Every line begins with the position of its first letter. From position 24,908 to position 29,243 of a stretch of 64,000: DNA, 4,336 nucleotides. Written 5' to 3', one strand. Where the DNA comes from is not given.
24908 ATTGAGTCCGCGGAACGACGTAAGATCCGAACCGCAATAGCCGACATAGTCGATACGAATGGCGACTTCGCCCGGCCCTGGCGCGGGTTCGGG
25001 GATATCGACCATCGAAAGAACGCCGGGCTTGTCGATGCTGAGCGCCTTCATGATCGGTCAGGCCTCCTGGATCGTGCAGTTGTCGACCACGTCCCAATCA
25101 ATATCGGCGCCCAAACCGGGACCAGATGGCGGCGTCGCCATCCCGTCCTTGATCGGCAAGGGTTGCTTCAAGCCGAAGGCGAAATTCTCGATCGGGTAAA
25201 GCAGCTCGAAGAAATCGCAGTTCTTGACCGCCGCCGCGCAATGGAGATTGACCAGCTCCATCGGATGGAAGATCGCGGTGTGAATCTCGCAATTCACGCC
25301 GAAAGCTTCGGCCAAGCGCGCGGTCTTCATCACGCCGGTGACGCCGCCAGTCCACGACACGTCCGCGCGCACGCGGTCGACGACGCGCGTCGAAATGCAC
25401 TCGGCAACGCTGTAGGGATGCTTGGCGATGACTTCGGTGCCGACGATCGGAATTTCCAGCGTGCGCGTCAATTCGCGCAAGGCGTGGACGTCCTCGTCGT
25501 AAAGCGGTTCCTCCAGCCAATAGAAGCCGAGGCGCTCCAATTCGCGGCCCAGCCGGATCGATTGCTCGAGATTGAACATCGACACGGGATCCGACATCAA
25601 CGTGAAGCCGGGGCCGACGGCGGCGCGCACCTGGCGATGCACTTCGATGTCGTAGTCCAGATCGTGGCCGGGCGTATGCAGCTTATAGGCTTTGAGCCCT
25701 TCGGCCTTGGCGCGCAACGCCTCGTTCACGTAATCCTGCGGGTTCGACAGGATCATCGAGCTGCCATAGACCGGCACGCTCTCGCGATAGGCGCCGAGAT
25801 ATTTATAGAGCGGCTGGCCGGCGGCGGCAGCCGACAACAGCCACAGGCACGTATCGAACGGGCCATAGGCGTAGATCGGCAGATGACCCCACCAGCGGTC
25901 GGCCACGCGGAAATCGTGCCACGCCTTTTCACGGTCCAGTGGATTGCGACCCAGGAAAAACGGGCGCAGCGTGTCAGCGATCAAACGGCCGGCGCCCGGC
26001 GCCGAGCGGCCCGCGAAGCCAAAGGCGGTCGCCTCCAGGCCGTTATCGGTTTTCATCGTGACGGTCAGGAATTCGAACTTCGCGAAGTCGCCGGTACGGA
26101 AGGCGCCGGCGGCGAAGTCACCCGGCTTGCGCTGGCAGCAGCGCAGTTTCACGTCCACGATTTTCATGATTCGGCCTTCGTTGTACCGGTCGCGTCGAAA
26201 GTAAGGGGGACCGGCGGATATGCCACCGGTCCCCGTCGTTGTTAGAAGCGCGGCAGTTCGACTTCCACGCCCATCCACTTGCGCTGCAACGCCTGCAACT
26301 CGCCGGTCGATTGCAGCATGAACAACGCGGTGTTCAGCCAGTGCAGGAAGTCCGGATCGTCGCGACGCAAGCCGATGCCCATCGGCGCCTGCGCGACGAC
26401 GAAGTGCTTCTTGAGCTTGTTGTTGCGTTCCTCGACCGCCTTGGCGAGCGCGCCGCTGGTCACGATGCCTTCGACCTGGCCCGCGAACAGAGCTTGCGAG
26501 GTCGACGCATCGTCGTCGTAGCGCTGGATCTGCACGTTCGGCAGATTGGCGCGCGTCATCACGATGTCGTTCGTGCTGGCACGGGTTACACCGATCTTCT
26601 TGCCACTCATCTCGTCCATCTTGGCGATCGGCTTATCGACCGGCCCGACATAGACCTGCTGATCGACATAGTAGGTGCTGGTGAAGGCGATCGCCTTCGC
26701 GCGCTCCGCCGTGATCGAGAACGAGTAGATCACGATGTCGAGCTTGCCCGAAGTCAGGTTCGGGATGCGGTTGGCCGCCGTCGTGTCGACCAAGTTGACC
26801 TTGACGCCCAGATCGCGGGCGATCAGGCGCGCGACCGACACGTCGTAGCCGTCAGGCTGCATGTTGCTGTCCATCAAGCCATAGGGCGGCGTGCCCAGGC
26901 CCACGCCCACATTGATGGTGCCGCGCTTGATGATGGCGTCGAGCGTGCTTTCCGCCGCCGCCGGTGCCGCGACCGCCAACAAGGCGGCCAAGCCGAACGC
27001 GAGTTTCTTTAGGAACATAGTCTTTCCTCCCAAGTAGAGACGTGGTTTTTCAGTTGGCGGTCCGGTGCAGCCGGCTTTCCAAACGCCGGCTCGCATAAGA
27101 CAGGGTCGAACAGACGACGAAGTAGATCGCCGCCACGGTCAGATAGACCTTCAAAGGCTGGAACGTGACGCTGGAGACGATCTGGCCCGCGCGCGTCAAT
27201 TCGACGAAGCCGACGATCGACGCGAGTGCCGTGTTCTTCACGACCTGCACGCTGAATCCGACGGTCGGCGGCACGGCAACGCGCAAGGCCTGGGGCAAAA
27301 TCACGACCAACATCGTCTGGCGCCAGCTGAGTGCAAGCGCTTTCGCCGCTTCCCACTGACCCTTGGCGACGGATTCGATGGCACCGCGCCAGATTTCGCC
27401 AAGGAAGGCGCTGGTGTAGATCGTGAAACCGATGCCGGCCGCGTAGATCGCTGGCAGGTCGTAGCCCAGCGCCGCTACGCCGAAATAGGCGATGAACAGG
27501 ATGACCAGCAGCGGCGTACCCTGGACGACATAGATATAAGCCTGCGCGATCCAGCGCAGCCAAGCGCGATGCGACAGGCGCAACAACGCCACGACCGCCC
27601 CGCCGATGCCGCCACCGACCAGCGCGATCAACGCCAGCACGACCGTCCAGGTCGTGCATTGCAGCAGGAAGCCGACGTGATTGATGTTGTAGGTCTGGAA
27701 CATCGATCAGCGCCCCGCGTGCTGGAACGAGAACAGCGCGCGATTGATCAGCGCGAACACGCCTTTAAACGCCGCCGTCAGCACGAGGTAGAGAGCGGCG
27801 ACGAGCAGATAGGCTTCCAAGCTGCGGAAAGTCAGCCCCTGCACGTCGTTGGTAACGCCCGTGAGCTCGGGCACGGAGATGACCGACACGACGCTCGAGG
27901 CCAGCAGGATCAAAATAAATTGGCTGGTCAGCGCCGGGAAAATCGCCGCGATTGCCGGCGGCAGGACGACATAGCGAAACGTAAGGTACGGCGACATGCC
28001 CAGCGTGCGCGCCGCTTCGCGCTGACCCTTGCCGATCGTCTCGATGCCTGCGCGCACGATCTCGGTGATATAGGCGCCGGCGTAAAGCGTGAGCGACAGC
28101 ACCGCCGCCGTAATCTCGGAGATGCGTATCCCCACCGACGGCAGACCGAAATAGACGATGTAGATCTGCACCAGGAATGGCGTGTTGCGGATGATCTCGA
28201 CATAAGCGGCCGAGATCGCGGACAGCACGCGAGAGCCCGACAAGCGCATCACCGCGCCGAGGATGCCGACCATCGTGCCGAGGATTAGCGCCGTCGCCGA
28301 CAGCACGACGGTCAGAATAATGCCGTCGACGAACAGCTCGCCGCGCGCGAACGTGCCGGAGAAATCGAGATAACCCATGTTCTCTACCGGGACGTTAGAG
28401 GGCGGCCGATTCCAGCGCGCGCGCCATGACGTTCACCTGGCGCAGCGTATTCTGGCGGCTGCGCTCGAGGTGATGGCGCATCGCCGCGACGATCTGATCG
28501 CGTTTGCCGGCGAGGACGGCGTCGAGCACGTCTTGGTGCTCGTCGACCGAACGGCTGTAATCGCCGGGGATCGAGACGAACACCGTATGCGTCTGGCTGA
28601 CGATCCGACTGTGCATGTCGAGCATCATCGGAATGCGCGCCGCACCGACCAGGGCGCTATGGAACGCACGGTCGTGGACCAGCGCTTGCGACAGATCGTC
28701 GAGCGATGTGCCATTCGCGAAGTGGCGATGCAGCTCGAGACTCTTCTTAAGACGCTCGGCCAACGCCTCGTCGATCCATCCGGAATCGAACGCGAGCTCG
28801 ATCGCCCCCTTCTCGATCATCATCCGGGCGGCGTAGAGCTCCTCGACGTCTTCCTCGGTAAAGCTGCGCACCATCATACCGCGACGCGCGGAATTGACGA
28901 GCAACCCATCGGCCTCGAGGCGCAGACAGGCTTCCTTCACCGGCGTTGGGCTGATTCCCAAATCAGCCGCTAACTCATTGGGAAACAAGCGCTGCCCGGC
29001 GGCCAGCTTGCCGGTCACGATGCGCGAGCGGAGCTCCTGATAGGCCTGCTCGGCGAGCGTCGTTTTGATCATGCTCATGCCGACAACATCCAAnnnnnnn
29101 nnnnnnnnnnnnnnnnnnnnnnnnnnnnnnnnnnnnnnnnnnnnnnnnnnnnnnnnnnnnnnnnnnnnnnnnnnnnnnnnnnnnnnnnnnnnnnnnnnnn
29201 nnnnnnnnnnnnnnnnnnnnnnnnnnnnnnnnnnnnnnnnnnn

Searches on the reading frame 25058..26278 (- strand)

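Call 23: search_protein_families(library=pfam, proteins=[window:25058-26278:-], max_evalue=0.0001)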
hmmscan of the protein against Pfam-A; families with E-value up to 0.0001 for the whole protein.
window:25058-26278:- (406 aa): 1 family
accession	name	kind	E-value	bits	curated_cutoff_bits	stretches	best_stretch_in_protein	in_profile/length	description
PF13378.12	MR_MLE_C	-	8.9e-51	173.1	29.4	1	183-396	2-218/219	Enolase C-terminal domain-like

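Call 52: search_protein_families(library=ncbifam, proteins=[window:25058-26278:-], max_evalue=0.00001)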
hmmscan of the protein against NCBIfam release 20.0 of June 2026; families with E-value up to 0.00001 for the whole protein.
window:25058-26278:- (406 aa): 13 families
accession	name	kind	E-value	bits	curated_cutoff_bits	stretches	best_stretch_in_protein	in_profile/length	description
NF047820.1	TalGalacDh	equivalog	1.5e-39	136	500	1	65-393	33-356/371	L-talarate/galactarate dehydratase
NF040866.1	AraD_Arch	equivalog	3.4e-32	111.9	650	1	100-401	64-369/372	arabinonate dehydratase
NF043051.1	ManoateDhtManD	equivalog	5.7e-31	107.7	550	2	211-400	192-382/403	D-mannonate dehydratase ManD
NF011654.0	PRK15072.1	subfamily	1.5e-29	103.1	430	2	207-399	189-382/404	D-galactonate dehydratase family protein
NF040790.2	glucon_galact_dh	equivalog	4.6e-28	98.1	750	1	136-404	92-372/390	bifunctional D-gluconate/D-galactonate dehydratase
NF010624.0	PRK14017.1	equivalog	4.7e-24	85.2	311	1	101-401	45-360/382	galactonate dehydratase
TIGR02534.1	mucon_cyclo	subfamily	2e-21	76.5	334.95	1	136-401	98-365/368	muconate/chloromuconate family cycloisomerase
NF011968.0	PRK15440.1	equivalog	2.3e-18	66.2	393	1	72-360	61-341/395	L-rhamnonate dehydratase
NF043002.1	HProlDhtase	equivalog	9.5e-11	41.1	500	1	98-325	66-284/366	cis-3-hydroxy-L-proline dehydratase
TIGR03247.1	glucar-dehydr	equivalog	2.3e-09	36.5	828.7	1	194-400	196-404/441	glucarate dehydratase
TIGR01928.1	menC_lowGC_arch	equivalog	5.7e-08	32.2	200.65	1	142-325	96-273/325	o-succinylbenzoate synthase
NF042940.1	racemase_DgcA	equivalog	1.1e-06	28.2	400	1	141-329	88-265/323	N-acetyl-D-Glu racemase DgcA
NF002782.0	PRK02901.1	equivalog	1.5e-06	27.5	288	1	127-379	40-286/328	o-succinylbenzoate synthase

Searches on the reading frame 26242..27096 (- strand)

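Call 23: search_protein_families(library=pfam, proteins=[window:26242-27096:-], max_evalue=0.0001)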
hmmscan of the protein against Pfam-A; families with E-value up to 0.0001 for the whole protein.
window:26242-27096:- (284 aa): 1 family
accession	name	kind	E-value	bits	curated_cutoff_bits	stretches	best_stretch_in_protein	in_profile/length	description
PF00497.25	SBP_bac_3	-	2.3e-34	118.4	26.4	1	61-276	1-131/132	Bacterial extracellular solute-binding proteins, family 3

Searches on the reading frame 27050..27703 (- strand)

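Call 23: search_protein_families(library=pfam, proteins=[window:27050-27703:-], max_evalue=0.0001)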
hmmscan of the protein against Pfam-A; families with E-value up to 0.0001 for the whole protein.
window:27050-27703:- (217 aa): 1 family
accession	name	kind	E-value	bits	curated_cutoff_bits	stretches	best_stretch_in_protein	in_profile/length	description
PF00528.27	BPD_transp_1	-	2.8e-18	66.8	26.4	1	33-207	3-176/184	Binding-protein-dependent transport system inner membrane component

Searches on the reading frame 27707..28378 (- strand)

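Call 23: search_protein_families(library=pfam, proteins=[window:27707-28378:-], max_evalue=0.0001)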
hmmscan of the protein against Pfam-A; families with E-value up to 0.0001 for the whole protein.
window:27707-28378:- (223 aa): 1 family
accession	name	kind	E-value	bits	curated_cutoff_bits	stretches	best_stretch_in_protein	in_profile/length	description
PF00528.27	BPD_transp_1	-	1.5e-19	70.9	26.4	1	35-215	2-182/184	Binding-protein-dependent transport system inner membrane component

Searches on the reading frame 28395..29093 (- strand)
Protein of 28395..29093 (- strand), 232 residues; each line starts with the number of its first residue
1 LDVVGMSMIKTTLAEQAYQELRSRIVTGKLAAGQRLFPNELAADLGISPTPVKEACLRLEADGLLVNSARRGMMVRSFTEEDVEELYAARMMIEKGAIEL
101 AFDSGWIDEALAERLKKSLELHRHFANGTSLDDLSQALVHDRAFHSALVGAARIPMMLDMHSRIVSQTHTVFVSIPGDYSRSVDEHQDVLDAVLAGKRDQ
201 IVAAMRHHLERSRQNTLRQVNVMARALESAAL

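Call 23: search_protein_families(library=pfam, proteins=[window:28395-29093:-], max_evalue=0.0001)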
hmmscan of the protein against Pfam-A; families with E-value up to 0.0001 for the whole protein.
window:28395-29093:- (232 aa): 2 families
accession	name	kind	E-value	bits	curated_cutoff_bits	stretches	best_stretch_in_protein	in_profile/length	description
PF07729.17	FCD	-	7.6e-19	68.8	24.3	1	85-210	1-124/125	FCD domain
PF00392.27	GntR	-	8e-15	54.7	27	1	13-75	1-64/64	Bacterial regulatory proteins, gntR family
